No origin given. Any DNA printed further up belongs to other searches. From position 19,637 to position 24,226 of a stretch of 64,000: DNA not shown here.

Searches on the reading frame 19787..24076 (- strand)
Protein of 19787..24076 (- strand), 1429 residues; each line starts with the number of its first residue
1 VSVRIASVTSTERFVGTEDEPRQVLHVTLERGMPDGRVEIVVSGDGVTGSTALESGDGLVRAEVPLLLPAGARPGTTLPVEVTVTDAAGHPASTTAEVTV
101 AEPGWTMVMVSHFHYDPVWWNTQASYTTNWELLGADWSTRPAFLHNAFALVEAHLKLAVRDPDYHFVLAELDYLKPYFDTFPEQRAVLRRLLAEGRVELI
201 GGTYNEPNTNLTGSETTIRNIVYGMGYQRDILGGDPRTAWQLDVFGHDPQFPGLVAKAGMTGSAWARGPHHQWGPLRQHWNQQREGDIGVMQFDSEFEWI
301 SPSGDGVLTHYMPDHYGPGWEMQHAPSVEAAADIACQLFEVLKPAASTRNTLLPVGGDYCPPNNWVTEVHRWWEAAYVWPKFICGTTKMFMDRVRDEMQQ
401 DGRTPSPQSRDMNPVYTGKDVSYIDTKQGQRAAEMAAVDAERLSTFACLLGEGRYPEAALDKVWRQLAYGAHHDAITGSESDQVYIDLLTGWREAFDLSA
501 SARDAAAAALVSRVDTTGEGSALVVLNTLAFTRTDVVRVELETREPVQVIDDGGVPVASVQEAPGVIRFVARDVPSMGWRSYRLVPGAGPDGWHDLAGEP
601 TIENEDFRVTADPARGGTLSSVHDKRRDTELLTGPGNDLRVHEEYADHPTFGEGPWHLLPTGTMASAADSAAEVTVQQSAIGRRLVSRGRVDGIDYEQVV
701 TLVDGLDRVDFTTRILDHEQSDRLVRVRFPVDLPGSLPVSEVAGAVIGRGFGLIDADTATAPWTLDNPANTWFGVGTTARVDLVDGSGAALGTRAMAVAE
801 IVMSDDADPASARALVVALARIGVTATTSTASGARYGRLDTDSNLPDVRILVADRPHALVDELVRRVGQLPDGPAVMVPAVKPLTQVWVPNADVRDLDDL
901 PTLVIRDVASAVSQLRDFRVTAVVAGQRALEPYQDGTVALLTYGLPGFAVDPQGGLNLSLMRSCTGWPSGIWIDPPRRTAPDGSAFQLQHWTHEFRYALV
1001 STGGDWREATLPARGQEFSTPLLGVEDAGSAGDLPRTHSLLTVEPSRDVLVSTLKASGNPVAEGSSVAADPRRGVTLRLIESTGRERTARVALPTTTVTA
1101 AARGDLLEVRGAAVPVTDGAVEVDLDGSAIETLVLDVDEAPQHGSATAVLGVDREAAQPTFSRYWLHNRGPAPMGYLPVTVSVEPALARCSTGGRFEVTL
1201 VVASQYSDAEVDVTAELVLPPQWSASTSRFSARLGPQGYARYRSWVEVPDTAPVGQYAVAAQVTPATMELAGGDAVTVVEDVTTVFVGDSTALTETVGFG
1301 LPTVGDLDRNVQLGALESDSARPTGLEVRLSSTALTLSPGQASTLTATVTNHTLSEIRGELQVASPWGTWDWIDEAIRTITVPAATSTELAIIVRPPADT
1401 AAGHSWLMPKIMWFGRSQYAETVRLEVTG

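Call 86: search_protein_families(library=pfam, proteins=[window:19787-24076:-], max_evalue=0.00001)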
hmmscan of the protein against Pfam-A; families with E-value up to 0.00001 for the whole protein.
window:19787-24076:- (1429 aa): 4 families
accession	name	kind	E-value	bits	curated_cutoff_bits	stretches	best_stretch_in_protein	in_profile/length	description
PF01074.27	Glyco_hydro_38N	-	2.5e-49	168.5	25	1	106-405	1-258/270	Glycosyl hydrolases family 38 N-terminal domain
PF09261.16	Alpha-mann_mid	-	1.4e-11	44.8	31.1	1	422-510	9-96/96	Alpha mannosidase middle domain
PF10633.15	NPCBM_assoc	-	1.5e-08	35.1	24.4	1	1192-1264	3-76/78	NPCBM-associated, NEW3 domain of alpha-galactosidase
PF07748.19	Glyco_hydro_38C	-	1.3e-07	32.5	25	1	602-747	1-142/206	Glycosyl hydrolases family 38 C-terminal domain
